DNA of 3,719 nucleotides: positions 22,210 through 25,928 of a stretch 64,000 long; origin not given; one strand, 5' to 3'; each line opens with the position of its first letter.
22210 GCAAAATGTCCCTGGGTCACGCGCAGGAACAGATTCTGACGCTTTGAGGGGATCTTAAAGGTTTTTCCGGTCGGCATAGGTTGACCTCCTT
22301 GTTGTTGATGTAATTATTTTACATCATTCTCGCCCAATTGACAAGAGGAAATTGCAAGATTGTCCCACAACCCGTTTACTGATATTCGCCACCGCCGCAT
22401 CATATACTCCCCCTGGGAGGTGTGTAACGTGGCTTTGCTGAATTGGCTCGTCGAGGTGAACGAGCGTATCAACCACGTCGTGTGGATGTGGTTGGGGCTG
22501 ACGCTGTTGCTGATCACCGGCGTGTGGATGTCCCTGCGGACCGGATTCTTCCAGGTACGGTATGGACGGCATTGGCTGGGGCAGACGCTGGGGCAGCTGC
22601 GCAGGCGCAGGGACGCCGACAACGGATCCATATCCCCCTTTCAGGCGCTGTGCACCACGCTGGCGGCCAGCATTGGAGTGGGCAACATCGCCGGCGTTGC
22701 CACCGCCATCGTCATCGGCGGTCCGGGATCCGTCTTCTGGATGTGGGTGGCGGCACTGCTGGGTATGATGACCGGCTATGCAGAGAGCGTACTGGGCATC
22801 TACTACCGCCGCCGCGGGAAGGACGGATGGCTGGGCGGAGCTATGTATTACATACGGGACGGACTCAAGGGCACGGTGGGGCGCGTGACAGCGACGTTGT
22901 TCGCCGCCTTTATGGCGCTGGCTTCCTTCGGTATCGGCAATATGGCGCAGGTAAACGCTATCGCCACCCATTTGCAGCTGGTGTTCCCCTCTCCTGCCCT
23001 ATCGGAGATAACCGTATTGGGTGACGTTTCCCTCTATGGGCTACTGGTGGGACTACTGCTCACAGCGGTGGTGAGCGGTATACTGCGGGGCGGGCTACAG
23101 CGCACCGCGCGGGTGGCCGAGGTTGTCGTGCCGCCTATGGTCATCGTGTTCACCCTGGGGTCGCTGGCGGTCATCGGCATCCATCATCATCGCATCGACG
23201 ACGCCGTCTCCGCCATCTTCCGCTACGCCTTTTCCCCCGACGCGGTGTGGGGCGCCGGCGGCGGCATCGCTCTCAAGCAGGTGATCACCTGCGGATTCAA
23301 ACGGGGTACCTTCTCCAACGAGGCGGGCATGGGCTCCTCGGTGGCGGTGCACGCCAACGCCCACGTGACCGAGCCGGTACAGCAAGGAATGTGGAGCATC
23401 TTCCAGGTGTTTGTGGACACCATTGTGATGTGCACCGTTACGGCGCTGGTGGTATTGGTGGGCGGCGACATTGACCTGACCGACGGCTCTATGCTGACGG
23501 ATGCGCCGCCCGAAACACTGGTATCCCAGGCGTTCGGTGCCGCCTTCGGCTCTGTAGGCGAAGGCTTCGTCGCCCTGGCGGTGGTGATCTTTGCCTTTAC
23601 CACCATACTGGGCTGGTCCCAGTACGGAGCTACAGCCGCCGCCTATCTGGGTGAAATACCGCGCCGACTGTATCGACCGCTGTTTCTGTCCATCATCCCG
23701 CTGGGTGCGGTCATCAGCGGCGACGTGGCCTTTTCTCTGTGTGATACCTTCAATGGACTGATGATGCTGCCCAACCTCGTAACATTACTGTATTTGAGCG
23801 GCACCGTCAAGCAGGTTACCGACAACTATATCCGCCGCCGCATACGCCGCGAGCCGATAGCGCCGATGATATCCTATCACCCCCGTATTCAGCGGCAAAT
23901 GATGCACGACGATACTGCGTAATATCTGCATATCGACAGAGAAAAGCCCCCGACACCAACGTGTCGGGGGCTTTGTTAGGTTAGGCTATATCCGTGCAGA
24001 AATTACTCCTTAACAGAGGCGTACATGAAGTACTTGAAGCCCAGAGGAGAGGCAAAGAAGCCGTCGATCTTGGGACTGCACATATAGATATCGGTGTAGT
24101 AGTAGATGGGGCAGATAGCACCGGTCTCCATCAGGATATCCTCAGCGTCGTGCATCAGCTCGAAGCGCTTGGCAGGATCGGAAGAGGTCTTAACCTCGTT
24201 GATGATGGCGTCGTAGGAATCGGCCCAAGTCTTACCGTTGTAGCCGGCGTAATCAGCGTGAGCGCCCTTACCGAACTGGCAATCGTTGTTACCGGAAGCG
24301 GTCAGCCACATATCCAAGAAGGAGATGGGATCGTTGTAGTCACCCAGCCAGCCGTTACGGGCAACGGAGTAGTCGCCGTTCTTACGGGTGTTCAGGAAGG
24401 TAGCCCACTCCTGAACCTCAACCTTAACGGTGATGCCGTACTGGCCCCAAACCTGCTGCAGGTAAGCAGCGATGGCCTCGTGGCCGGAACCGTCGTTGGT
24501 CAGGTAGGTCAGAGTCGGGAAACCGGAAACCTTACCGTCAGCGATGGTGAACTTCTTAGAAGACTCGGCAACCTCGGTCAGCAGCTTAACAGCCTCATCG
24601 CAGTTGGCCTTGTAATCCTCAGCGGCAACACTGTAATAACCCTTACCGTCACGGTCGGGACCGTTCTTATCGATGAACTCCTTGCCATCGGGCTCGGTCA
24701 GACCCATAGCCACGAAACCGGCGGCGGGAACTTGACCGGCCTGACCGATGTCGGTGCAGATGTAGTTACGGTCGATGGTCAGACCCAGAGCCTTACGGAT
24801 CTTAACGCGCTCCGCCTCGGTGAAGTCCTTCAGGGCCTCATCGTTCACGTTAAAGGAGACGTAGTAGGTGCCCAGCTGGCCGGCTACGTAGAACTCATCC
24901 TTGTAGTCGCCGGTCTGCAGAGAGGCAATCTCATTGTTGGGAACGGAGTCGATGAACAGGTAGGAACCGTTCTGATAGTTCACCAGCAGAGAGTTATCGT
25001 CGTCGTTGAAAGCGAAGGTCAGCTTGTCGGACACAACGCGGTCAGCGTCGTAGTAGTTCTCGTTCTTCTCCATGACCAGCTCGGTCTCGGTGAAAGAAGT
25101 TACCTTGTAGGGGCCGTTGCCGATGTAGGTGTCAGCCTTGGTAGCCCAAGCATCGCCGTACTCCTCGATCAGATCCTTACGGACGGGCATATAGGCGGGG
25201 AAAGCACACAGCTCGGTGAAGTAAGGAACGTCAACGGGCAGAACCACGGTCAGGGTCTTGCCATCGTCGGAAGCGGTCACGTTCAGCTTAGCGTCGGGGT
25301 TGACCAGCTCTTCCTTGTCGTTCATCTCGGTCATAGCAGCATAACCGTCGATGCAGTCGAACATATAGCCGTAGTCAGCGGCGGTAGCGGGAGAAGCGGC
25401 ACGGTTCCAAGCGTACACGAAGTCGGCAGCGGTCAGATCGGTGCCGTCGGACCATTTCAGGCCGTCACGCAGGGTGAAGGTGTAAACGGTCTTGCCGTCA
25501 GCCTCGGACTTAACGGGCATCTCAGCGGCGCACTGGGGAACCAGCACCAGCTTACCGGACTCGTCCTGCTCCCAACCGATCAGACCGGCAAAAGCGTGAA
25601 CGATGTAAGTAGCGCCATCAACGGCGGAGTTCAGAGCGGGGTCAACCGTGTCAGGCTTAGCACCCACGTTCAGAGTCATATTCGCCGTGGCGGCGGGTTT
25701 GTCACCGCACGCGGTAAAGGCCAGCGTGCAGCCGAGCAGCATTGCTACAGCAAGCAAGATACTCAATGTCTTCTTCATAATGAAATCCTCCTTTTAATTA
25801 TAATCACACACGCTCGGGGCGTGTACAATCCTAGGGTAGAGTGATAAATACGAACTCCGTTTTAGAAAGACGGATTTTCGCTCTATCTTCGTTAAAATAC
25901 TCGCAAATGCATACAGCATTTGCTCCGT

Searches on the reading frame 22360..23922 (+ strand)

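Call 37: search_protein_families(library=pfam, proteins=[window:22360-23922:+], max_evalue=0.00001)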
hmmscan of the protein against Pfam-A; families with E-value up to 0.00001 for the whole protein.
window:22360-23922:+ (520 aa): 1 family
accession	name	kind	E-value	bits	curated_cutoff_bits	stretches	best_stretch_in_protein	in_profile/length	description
PF01235.23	Na_Ala_symp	-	2.7e-119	399.4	24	1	82-495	4-384/392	Sodium:alanine symporter family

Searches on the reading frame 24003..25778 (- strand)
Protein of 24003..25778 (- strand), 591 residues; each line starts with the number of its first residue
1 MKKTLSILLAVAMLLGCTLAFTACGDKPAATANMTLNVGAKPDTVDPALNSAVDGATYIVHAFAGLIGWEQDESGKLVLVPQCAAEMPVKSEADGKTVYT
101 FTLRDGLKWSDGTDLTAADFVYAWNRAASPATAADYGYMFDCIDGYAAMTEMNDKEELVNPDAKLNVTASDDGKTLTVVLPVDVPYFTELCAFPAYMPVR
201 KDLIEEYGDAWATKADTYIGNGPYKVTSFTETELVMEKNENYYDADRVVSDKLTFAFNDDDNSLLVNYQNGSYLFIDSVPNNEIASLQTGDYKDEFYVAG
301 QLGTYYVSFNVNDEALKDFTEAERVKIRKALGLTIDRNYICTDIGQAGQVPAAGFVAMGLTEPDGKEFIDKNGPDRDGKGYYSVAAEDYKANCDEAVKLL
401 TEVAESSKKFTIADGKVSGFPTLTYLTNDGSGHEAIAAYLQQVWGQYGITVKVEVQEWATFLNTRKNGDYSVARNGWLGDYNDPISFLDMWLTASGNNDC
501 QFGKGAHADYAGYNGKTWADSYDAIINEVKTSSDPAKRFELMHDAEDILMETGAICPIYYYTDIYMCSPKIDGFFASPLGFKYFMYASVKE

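Call 37: search_protein_families(library=pfam, proteins=[window:24003-25778:-], max_evalue=0.00001)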
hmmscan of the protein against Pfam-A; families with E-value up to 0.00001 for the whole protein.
window:24003-25778:- (591 aa): 1 family
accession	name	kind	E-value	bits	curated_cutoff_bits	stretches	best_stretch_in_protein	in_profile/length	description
PF00496.27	SBP_bac_5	-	7.6e-71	239.6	32.4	1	81-498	4-367/368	Bacterial extracellular solute-binding proteins, family 5 Middle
